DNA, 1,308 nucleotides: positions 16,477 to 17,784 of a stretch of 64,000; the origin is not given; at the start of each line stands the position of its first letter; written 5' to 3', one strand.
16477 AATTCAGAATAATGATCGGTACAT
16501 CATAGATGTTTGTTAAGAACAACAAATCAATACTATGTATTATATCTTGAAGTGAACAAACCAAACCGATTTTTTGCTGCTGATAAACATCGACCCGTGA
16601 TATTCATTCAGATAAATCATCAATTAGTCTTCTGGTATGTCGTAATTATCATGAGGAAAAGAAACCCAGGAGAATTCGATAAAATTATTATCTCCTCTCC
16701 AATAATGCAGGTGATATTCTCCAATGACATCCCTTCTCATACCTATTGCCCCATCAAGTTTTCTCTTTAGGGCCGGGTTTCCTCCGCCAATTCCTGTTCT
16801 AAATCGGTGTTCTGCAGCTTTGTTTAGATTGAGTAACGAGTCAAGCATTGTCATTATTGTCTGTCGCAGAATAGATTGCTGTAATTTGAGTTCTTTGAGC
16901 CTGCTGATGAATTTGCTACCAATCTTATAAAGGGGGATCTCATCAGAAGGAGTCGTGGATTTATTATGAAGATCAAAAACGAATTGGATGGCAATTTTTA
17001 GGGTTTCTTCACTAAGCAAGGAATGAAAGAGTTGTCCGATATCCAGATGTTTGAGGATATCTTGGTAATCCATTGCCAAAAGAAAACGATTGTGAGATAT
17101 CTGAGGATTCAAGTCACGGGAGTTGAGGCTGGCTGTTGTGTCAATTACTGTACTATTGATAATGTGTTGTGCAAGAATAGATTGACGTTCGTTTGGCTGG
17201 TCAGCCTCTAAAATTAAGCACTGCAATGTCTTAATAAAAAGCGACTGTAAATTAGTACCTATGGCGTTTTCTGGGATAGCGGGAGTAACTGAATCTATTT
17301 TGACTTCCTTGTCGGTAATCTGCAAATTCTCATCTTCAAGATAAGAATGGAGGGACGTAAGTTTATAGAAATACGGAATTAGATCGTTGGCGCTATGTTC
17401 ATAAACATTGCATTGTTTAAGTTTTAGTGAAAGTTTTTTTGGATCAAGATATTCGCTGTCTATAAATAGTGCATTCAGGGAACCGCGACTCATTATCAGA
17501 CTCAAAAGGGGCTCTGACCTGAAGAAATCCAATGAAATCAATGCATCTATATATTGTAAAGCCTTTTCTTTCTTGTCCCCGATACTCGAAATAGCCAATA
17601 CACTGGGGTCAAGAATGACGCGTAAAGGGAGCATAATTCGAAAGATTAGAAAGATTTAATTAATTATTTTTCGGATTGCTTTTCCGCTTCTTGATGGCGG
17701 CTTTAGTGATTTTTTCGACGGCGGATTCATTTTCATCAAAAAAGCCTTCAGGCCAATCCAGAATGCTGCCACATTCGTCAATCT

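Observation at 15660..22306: Candidate undescribed defence operon: UDG-like protein + two paralogous ABC ATPases (DUF3696 type) + RelE-like-tailed protein + FAN1-like VRR-NUC nuclease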

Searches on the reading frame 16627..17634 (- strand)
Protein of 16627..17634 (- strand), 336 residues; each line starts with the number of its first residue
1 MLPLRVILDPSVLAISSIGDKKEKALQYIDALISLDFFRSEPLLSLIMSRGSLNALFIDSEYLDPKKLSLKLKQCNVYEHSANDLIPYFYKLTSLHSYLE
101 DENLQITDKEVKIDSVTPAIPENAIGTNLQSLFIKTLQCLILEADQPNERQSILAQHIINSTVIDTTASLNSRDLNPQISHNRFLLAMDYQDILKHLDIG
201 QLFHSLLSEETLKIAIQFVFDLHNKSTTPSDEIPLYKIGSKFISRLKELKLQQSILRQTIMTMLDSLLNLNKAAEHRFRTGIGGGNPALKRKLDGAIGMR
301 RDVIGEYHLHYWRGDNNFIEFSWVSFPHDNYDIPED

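Call 3: search_protein_families(library=pfam, proteins=[window:16627-17634:-], max_evalue=0.1)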
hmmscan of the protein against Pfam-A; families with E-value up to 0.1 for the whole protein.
window:16627-17634:- (336 aa): 0 families

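Call 4: search_protein_families(library=padloc, proteins=[window:16627-17634:-], max_evalue=0.1)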
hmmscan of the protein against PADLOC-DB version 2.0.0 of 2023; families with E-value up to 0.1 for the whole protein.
window:16627-17634:- (336 aa): 0 families

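Call 5: search_protein_families(library=ncbifam, proteins=[window:16627-17634:-], max_evalue=0.1)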
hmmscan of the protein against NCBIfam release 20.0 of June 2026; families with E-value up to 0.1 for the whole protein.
window:16627-17634:- (336 aa): 1 family
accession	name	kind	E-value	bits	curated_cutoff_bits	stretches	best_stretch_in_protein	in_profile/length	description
NF005800.0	PRK07650.1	equivalog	0.037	13.3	308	1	242-285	51-94/290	aminodeoxychorismate lyase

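Call 34: find_homologous_proteins(query=window:16627-17634:-, max_evalue=0.001)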
Query window:16627-17634:- (336 aa): 6 proteins with E <= 0.001 among 2996 candidates.
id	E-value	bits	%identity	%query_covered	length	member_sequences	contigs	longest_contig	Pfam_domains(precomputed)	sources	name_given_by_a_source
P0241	2.0e-210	716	96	100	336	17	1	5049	-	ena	-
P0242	1.1e-185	634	86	100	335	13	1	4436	-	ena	-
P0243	4.3e-166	570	78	100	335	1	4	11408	-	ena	-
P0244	2.8e-149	515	72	100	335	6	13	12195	-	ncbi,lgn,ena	-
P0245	5.2e-140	484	78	87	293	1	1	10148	-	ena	-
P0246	1.1e-90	322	87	53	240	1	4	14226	-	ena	-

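Call 45: search_protein_representatives(protein=window:16627-17634:-)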
Query: 336 residues. Proteins with E-value up to 0.001 (for the whole library): 253; up to 1e-10: 43; up to 1e-30: 3. The best 150 are listed.
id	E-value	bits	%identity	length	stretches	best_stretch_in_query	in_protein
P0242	3.6e-186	634.4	86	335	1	1-335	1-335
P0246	3.6e-91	322.3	86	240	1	1-180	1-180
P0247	2.4e-55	204.6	36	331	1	1-335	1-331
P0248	8.2e-22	94.4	30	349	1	8-335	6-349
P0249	2.6e-20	89.5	43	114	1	231-335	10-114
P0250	8.5e-19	84.5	26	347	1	6-335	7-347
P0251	1.9e-16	76.8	26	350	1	6-335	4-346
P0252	5.5e-16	75.3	40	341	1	215-335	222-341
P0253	1.0e-15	74.4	27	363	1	5-335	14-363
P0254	2.5e-15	73.1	25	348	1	4-335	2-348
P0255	3.4e-15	72.7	28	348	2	191-335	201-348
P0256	4.7e-15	72.2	29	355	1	4-335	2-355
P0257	5.5e-15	72.0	31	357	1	184-335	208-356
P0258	6.8e-15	71.7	25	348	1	30-335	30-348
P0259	9.9e-15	71.2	36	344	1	217-335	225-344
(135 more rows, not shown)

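Call 47: search_solved_structures(query=A2, max_evalue=10, show_alignments=3)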
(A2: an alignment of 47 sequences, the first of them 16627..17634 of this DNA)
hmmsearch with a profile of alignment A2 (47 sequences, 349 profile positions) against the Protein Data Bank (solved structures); distinct sequences matched with E-value up to 10: 3.
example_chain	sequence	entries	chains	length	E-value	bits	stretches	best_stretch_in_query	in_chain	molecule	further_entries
7rpr_A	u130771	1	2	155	0.092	15.1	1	77-179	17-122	Fibronectin-binding lipoprotein FbpA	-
8zht_B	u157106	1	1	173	0.28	13.5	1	28-89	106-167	Tetratricopeptide repeat protein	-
4bgj_A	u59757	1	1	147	1.8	10.9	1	17-62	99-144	SORTING NEXIN-14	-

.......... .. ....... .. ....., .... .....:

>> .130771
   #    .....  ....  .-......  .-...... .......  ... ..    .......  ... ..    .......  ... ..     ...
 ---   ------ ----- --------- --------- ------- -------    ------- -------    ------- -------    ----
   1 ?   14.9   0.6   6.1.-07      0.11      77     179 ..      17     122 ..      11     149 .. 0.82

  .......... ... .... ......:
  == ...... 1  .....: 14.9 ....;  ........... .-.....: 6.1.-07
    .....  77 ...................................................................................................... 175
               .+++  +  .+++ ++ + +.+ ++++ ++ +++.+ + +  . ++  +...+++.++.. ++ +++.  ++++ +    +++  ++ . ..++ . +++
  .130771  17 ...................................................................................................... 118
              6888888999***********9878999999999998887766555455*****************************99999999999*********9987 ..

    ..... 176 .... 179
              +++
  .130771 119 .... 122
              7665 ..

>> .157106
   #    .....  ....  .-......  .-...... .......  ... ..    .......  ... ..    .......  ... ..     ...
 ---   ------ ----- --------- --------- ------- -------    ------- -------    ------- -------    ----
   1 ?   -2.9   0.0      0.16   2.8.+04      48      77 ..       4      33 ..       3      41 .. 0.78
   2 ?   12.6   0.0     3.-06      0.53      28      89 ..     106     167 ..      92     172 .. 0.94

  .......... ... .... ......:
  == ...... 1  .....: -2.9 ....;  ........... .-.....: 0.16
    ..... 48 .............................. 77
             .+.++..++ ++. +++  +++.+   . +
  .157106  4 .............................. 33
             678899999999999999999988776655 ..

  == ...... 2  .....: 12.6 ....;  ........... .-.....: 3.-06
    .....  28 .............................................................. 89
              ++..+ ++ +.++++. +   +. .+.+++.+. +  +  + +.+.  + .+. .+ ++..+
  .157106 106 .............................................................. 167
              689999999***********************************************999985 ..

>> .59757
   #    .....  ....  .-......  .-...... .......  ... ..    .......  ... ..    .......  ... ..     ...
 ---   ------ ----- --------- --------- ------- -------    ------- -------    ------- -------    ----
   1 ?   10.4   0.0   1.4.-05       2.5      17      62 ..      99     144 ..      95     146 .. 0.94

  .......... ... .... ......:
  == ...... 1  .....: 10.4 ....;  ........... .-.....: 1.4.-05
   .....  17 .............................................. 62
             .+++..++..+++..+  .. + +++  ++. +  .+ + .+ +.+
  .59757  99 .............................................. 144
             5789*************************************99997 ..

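Call 51: find_encoding_contigs(protein=P0247, flank=8000, max_places=3)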
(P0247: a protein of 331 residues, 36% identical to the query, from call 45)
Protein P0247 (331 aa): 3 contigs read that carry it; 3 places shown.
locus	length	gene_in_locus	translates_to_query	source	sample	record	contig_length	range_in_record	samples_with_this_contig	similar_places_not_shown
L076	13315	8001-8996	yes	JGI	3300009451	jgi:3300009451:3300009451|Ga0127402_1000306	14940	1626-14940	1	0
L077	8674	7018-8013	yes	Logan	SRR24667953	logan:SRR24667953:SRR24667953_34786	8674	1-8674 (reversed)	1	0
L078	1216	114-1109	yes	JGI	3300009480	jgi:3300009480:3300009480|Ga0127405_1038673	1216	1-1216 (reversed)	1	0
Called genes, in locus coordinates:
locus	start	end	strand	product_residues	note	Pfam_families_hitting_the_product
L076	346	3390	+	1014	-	PF07443:HARP (faint)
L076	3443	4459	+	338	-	PF08238:Sel1 (faint), PF13431:TPR_17 (faint), PF00515:TPR_1 (faint), PF07719:TPR_2 (faint), PF13174:TPR_6 (faint), PF13176:TPR_7 (faint), PF13181:TPR_8 (faint), PF13424:TPR_12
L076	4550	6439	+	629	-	PF02463:SMC_N (faint), PF13175:AAA_15, PF13304:AAA_21, PF12476:DUF3696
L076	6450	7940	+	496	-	PF13175:AAA_15, PF13304:AAA_21, PF13175:AAA_15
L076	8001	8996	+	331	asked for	-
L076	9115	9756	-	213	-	PF22557:DuOB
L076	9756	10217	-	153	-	PF04343:DUF488, PF22751:DUF488-N3a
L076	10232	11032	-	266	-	PF04343:DUF488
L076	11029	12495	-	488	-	-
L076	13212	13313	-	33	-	?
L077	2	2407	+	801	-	?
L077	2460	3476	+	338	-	PF08238:Sel1 (faint), PF13431:TPR_17 (faint), PF00515:TPR_1 (faint), PF07719:TPR_2 (faint), PF13174:TPR_6 (faint), PF13176:TPR_7 (faint), PF13181:TPR_8 (faint), PF13424:TPR_12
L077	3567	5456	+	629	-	PF02463:SMC_N (faint), PF13175:AAA_15, PF13304:AAA_21, PF12476:DUF3696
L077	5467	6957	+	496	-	PF13175:AAA_15, PF13304:AAA_21, PF13175:AAA_15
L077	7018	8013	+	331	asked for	-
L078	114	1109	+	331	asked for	-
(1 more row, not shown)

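Call 53: search_protein_families(library=padloc, proteins=[L076:346-3387:+, L076:3443-4456:+, L076:4550-6436:+, L076:6450-7937:+, L076:8001-8993:+, L076:9118-9756:-, L076:11032-12495:-], max_evalue=0.001)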
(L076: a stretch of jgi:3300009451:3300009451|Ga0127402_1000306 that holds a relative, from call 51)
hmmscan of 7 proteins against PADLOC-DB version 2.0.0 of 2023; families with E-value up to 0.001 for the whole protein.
L076:346-3387:+ (1014 aa): 0 families

L076:3443-4456:+ (338 aa): 2 families
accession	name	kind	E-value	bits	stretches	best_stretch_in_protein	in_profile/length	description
PDLC01092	C3a198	-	0.00016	18.7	1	155-229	199-271/523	TPR protein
PDLC01171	TPR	-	0.00031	17.9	1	155-227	182-250/504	TPR repeats containing protein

L076:4550-6436:+ (629 aa): 92 families (the best 25 are shown)
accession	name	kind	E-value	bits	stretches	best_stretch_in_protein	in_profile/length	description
PDLC03878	NsnB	-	2.4e-72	242.6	2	347-613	107-341/345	-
PDLC04148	HEC-03B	-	1.4e-58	197.1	2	374-626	214-455/458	-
PDLC04707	PDC-M55A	-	3.7e-40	136.2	2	373-621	185-416/421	-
PDLC02979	AriA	-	2.4e-31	107.8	1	1-551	1-373/373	-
PDLC02980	AriA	-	1.3e-18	66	2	474-552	225-304/304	-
PDLC02335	AbiLi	-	1.7e-15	54.9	1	1-567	49-243/326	AbiLi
PDLC04175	HEC-01A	-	1.1e-14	52.2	2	2-52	6-55/363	-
PDLC04176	HEC-01A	-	1.1e-13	49.3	2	6-214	7-172/371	-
PDLC04179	HEC-01A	-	6e-13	46.7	2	1-140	1-135/459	-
PDLC02358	Old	-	1.3e-12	45.3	2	509-553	287-331/578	Old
PDLC02981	AriAB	-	8.1e-12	42.6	1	509-552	333-378/694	-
PDLC04178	HEC-01A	-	2e-11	41.6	1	3-51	10-57/399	-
PDLC00096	GajA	-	3.2e-10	37.4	1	508-557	290-343/630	AAA ATPase domain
PDLC00067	GajA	-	3.3e-10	37.1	1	3-46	6-48/604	AAA ATPase domain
PDLC00091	GajA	-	3.5e-10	37.3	1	509-572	299-361/627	AAA ATPase domain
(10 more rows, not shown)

L076:6450-7937:+ (496 aa): 87 families (the best 25 are shown)
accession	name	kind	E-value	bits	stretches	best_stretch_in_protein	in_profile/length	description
PDLC03878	NsnB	-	5.9e-68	228.2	1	3-481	2-342/345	-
PDLC04148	HEC-03B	-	3e-55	186.1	1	5-490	4-452/458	-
PDLC04707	PDC-M55A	-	1.8e-43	147.1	1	1-490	1-418/421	-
PDLC02979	AriA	-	6.5e-29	99.8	2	341-414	291-373/373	-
PDLC02980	AriA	-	4.7e-19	67.5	2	304-415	220-304/304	-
PDLC04176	HEC-01A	-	4.8e-13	47.2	2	340-419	245-326/371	-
PDLC04178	HEC-01A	-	7.2e-12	43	1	3-148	9-130/399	-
PDLC02981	AriAB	-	1.5e-11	41.7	1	368-415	329-378/694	-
PDLC00069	GajA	-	2.2e-11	40.9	1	371-437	336-403/687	AAA ATPase domain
PDLC00077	GajA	-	5e-11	39.9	1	373-420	337-386/616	AAA ATPase domain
PDLC02335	AbiLi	-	5.7e-11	40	1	5-450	52-257/326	AbiLi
PDLC00090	GajA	-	6.2e-11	39.7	1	1-44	1-45/659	AAA ATPase domain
PDLC04175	HEC-01A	-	6.6e-11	39.9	2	3-53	6-55/363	-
PDLC02358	Old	-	1.8e-10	38.2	1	2-51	3-51/578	Old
PDLC04179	HEC-01A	-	4e-10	37.4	1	7-48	6-46/459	-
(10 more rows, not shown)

L076:8001-8993:+ (331 aa): 0 families

L076:9118-9756:- (213 aa): 2 families
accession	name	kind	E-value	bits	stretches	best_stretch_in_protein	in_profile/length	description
PDLC04653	PDC-M45A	-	6e-10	37.2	1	3-188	5-209/230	-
PDLC04654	PDC-M45A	-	0.00062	17.6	0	54-181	17-151/188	-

L076:11032-12495:- (488 aa): 0 families

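Call 58: find_related_loci(query=A4, collection=metagenome_contigs, flank=10000)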
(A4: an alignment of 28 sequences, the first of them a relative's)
Query A4 (349 aa) in metagenome_contigs; peptide patterns used: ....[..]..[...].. (x = any residue, [..] = any of these).
289 stretches matched a pattern; 122 encode a relative of the query (tblastn E <= 1e-3); the best 80 are kept; 80 distinct loci.
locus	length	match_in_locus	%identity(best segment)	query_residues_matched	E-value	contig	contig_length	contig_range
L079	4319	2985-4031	50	1-349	2e-112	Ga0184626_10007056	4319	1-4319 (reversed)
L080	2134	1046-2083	48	1-348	6e-115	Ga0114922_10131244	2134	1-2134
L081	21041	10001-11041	48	1-349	3e-103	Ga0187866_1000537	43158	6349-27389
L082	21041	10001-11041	48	1-349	3e-103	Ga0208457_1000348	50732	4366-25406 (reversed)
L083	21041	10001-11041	49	1-349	2e-102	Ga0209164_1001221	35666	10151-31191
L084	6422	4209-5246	47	3-349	2e-102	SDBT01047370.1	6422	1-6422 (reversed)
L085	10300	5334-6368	48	3-349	5e-100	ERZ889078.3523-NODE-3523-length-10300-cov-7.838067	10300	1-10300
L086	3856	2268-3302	47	3-349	2e-99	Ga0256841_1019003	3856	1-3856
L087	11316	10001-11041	45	1-349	2e-98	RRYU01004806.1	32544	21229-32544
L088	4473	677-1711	46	1-348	2e-98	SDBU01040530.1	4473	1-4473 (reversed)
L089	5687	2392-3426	46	1-348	9e-98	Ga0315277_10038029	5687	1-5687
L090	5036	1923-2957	46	3-349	1e-97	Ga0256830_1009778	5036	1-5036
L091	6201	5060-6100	47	1-349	3e-97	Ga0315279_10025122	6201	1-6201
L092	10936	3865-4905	47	1-349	7e-97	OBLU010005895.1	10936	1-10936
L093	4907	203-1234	46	3-349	1e-96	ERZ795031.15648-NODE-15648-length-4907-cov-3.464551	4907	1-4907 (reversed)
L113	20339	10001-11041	43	1-349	1e-86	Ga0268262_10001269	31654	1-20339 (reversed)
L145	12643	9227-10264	34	3-349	7e-66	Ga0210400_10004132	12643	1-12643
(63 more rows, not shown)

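Call 59: predict_structure(alignment_id=A3)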
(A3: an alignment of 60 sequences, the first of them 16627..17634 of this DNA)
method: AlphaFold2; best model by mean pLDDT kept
length: 336 residues; sequences in the alignment: 60
mean_pLDDT: 93.5   pTM: 0.89
mean pLDDT of the five models: 93.5, 93.4, 92.4, 92.1, 92.0
residues with pLDDT >= 90: 287; 70-90: 39; 50-70: 10; < 50: 0
segments of 3 or more residues with pLDDT < 50: none
pLDDT, mean of each block of 10 residues (from residue 1): 89 97 97 95 92 97 97 98 97 91 65 96 91 94 80 93 96 87 96 94 89 96 96 95 97 96 98 96 95 98 97 97 94 94
secondary structure, 60 per line:
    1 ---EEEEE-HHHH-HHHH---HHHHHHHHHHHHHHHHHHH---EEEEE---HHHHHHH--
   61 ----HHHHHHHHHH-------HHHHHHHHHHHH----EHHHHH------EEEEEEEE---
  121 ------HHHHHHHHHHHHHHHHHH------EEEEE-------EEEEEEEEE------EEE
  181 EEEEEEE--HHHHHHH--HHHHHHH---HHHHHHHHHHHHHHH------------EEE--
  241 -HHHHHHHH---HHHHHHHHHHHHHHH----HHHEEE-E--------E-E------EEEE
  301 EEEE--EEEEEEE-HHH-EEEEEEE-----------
elements in order: E4-8 H10-13 H15-18 H22-40 E44-48 H52-58 H65-74 H82-93 H99-103 E110-117 H127-144 E151-155 E163-171 E178-187 H190-196 H199-205 H209-223 E236-238 H242-249 H253-267 E275-277 E297-304 E307-313 E319-325

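Call 63: fold_search(model_id=the predicted structure, library=pdb)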
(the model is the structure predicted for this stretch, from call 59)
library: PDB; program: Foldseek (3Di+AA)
matches with E <= 10: 434; with E <= 0.001: 0
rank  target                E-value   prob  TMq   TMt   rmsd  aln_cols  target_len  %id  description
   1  5vni_B                2.6e-02  0.21  0.14  0.08  14.6       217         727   14  Crystal structure of Sec23a/Sec24a/Sec22 complexed with a C-terminal FA sorting motif (released 2017-07-05)
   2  5vng_B                5.5e-02  0.18  0.15  0.08  14.7       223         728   12  Crystal structure of Sec23a/Sec24a/Sec22 complexed with a C-terminal II sorting motif (released 2017-07-05)
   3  3egd_B                9.3e-02  0.14  0.15  0.08  15.2       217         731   12  Crystal structure of the mammalian COPII-coat protein Sec23a/24a complexed with the SNARE protein Sec22 and bound to t (released 2008-10-21)
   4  7v6w_F                1.1e-01  0.96  0.19  0.62   6.3        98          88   14  Crystal structure of heterohexameric Sa2YoeB-Sa2YefM complex bound to 26bp-DNA (released 2021-12-15)
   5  2nut_B                1.1e-01  0.09  0.13  0.07  14.7       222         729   13  Crystal Structure of the human Sec23a/24a heterodimer, complexed with the SNARE protein Sec22b (released 2007-05-22)
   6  9ya0_GC               2.8e-01  0.08  0.13  0.07  16.9       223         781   10  Cryo-EM structure of pre-conoid ring 2 (PCR P2 ring)from Toxoplasma gondii (released 2025-11-19)
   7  9ya0_GA               3.0e-01  0.08  0.14  0.08  13.9       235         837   11  Cryo-EM structure of pre-conoid ring 2 (PCR P2 ring)from Toxoplasma gondii (released 2025-11-19)
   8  2b9s_A                3.6e-01  0.03  0.08  0.07  19.3       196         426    9  Crystal Structure of heterodimeric L. donovani topoisomerase I-vanadate-DNA complex (released 2006-01-17)
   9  3oqj_B                4.0e-01  0.11  0.17  0.23  10.6       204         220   11  Crystal structure of B. licheniformis CDPS yvmC-BLIC in complex with CAPSO (released 2011-02-23)
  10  8p0w_A                4.0e-01  0.06  0.11  0.17  21.1       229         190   10  Structure of the human Commander complex COMMD ring (released 2024-03-20)
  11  5b3u_B                4.2e-01  0.04  0.11  0.12  16.6       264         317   11  Crystal structure of biliverdin reductase in complex with NADP+ from Synechocystis sp. PCC 6803 (released 2017-02-15)
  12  2nup_B                4.5e-01  0.08  0.14  0.08  15.3       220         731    9  Crystal Structure of the human Sec23a/24a heterodimer, complexed with the SNARE protein Sec22b (released 2007-05-22)
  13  4mvw_A                4.5e-01  0.05  0.13  0.09  16.1       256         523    7  Trypanosoma brucei methionyl-tRNA synthetase in complex with inhibitor 1-{3-[(3,5-dichlorobenzyl)amino]propyl}-3-thiop (released 2014-04-30)
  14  1y8q_A                4.5e-01  0.03  0.12  0.12  17.6       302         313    7  SUMO E1 ACTIVATING ENZYME SAE1-SAE2-MG-ATP COMPLEX (released 2005-01-25)
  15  8xhu_A                5.1e-01  0.02  0.11  0.11  25.7       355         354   11  Crystal structure of Helicobacter pylori IspDF (released 2024-04-10)
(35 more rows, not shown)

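Call 65: search_protein_families(library=pfam, proteins=[L113:11051-13888:+, L145:4496-7321:+, L092:7730-9742:+, L076:346-3387:+, L076:11032-12495:-], max_evalue=0.001)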
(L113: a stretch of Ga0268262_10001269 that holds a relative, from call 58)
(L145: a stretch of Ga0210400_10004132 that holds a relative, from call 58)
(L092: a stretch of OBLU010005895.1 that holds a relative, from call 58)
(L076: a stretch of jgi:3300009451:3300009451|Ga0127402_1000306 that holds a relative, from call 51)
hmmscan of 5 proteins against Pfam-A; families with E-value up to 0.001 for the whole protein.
L113:11051-13888:+ (946 aa): 4 families
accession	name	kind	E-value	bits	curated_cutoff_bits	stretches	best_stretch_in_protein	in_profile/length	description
PF00271.37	Helicase_C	-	3.7e-25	88.7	23.5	1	478-586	7-110/110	Helicase conserved C-terminal domain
PF00176.29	SNF2-rel_dom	-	1.9e-14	53.9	24.9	1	108-307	20-186/290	SNF2-related domain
PF04851.21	ResIII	-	6.4e-09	36.4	22.5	1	89-285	4-163/164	Type III restriction enzyme, res subunit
PF00270.35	DEAD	-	3.8e-05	23.9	26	0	231-286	101-162/167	DEAD/DEAH box helicase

L145:4496-7321:+ (942 aa): 1 family
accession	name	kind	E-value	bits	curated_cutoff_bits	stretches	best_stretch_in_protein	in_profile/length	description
PF01555.25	N6_N4_Mtase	-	1.2e-16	61.8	26.7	2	133-177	159-200/221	DNA methylase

L092:7730-9742:+ (671 aa): 1 family
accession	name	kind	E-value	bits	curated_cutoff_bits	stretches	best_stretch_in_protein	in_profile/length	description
PF08665.17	PglZ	-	2.3e-24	86.8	25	1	408-578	2-173/179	PglZ domain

L076:346-3387:+ (1014 aa): 1 family
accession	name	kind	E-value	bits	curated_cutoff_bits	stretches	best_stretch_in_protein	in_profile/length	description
PF07443.18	HARP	-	1.1e-06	28.5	25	0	686-718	1-33/55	HepA-related protein (HARP)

L076:11032-12495:- (488 aa): 2 families
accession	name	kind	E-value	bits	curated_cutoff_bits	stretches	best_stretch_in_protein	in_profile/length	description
PF00702.32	Hydrolase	-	0.00057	20.8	26.4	0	149-164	1-16/191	haloacid dehalogenase-like hydrolase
PF12689.13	Acid_PPase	-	0.00093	19.5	27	0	148-275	2-141/169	Acid Phosphatase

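Call 79: search_protein_families(library=phrogs, proteins=[window:16627-17634:-], max_evalue=0.01)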
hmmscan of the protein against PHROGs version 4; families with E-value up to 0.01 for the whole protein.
window:16627-17634:- (336 aa): 0 families
